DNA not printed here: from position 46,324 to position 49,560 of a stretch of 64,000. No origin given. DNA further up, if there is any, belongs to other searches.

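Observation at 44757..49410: Three-gene membrane glycosylation module ending in a GT-A-like/GT-C/TPR fusion (TMTC-like architecture)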

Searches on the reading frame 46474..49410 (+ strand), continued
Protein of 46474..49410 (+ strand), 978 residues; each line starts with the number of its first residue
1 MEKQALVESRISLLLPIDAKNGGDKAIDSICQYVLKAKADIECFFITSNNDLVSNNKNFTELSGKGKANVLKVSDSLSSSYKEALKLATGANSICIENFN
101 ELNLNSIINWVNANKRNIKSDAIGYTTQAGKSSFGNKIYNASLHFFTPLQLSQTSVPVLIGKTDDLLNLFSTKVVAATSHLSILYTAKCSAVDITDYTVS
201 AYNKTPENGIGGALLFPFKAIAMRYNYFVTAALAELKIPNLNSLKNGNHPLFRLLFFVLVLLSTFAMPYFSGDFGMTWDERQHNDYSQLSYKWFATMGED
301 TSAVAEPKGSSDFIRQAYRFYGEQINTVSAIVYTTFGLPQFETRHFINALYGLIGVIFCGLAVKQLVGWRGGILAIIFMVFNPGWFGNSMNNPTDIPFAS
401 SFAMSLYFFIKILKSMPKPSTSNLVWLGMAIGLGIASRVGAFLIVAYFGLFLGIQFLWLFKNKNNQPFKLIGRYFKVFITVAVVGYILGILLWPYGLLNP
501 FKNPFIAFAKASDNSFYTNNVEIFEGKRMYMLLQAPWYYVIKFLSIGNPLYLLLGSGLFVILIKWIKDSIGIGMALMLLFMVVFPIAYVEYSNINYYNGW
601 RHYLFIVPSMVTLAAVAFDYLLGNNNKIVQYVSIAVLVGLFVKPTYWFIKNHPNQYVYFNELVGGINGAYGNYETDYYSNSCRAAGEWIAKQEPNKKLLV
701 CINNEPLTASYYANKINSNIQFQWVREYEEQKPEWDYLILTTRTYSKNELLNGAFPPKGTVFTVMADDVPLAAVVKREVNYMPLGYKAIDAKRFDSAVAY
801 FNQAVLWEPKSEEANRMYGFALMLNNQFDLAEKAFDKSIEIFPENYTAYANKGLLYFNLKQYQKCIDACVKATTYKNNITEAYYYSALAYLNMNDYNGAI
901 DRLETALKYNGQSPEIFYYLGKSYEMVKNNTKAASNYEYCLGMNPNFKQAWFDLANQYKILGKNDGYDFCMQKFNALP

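Call 79: search_protein_families(library=ncbifam, proteins=[L005:7400-7972:+, L005:6723-7400:+], max_evalue=0.001)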
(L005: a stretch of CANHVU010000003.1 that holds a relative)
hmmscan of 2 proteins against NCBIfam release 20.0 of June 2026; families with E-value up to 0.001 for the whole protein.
L005:7400-7972:+ (190 aa): 17 families
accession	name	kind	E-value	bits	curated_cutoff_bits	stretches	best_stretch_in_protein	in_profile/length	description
NF045667.1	MTase_DVU1556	equivalog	1.3e-09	37.9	155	1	25-124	20-120/213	DVU_1556 family methyltransferase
NF041536.1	ArsM_DUF2284_UU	exception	4.7e-07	28.5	575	1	25-124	74-181/459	arsenite methyltransferase/DUF2284 domain selenoprotein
NF045882.1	PLipidMtase_Leg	equivalog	2.7e-06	27.3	390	1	57-146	80-167/207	phospholipid N-methyltransferase PmtA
NF001243.0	PRK00216.1-4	equivalog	4.2e-06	26.3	235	1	16-123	35-151/237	demethylmenaquinone methyltransferase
NF043040.1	corrin_prot_MT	hypoth_equivalog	4.5e-06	26.3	180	1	21-125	35-149/216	corrinoid protein-associated methyltransferase CpaM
TIGR02752.1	MenG_heptapren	equivalog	8.5e-06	25.5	419.85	1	16-123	33-149/231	demethylmenaquinone methyltransferase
TIGR02081.1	metW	equivalog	1.5e-05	24.6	189.5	1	19-114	5-101/194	methionine biosynthesis protein MetW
NF047649.1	MTase_UXPK_star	exception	2.1e-05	23.7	460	1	25-123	75-181/283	methyltransferase/UXPK-star double selenoprotein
NF041537.1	ArsM_AhpD_UU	exception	2.7e-05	23.1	510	1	25-123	74-180/345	arsenite methyltransferase/AhpD domain selenoprotein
NF011650.0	PRK15068.1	equivalog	3.5e-05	22.8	209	1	11-123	104-225/324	tRNA 5-methoxyuridine(34)/uridine 5-oxyacetic acid(34) synthase CmoB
NF001240.0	PRK00216.1-1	equivalog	4.3e-05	22.7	378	1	43-134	93-180/251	bifunctional demethylmenaquinone methyltransferase/2-methoxy-6-polyprenyl-1,4-benzoquinol methylase UbiE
TIGR00452.1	TIGR00452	equivalog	4.9e-05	22.3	275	1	11-123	99-219/316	tRNA 5-methoxyuridine(34)/uridine 5-oxyacetic acid(34) synthase CmoB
NF045825.1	FAmtase_mtf2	equivalog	0.00048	19.4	400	1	27-124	58-159/248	fatty-acid O-methyltransferase Mtf2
NF008300.0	PRK11088.1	equivalog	0.00062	19.3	303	1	22-134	80-190/272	23S rRNA (guanine(745)-N(1))-methyltransferase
NF053839.1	CPFASynBruc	equivalog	0.00062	18.8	600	1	21-123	168-276/410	cyclopropane fatty acid synthase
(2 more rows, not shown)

L005:6723-7400:+ (225 aa): 18 families
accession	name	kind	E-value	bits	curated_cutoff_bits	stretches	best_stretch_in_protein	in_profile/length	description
TIGR04182.1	glyco_TIGR04182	equivalog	1.5e-29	103.3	325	1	3-222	3-217/293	S-layer glycoprotein N-glycosyltransferase AglJ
NF007986.1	PRK10714.1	equivalog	2e-15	56.6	529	1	2-204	8-208/316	undecaprenyl-phosphate 4-deoxy-4-formamido-L-arabinose transferase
TIGR03937.1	PgaC_IcaA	equivalog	3.9e-15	55.7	422.3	1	2-97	47-146/407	poly-beta-1,6-N-acetyl-D-glucosamine synthase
NF058614.1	PPMAGASynPpgS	equivalog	4.7e-15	55.6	370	1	4-195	4-195/226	polyprenyl-phospho-N-acetylgalactosaminyl synthase PpgS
NF041875.1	EPS_EpsD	equivalog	6.1e-14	52.2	370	1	2-94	1-95/325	exopolysaccharide biosynthesis glycosyltransferase EpsD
NF007482.0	PRK10073.1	equivalog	1.3e-13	50.7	423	1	2-97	8-104/334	glycosyltransferase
TIGR04283.1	glyco_like_mftF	equivalog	3.6e-12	46.3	182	1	2-117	1-112/221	TIGR04283 family arsenosugar biosynthesis glycosyltransferase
NF041391.1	DPhHxTase_Halo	equivalog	7.8e-11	41.4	375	1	8-200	3-187/213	dolichyl-phosphate hexose transferase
NF047683.1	TeichurnBiosyTuaG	equivalog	1.4e-09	37.9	400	1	2-94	8-102/252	teichuronic acid biosynthesis protein TuaG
NF047588.1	GlcsyltransPgfSStrep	equivalog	1.7e-09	37.3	500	1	2-119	3-125/308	glycosyltransferase PgfS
NF010496.0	PRK13915.1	equivalog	1.2e-08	34.4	262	1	2-105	33-144/307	glucosyl-3-phosphoglycerate synthase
TIGR03965.1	mycofact_glyco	equivalog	2.6e-08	33.2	280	1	3-91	77-167/467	mycofactocin biosynthesis glycosyltransferase MftF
NF045692.1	OglycostaseCruG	equivalog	3.1e-06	26.4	600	1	2-96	43-143/386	2'-O-glycosyltransferase CruG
NF053739.1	GlytfEpsEBac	equivalog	4.9e-06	25.7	450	1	2-88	3-92/265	glycosyltransferase EpsE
NF038302.1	EPS_HpsE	equivalog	5.2e-05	22.4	300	1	2-82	3-90/307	hormogonium polysaccharide biosynthesis glycosyltransferase HpsE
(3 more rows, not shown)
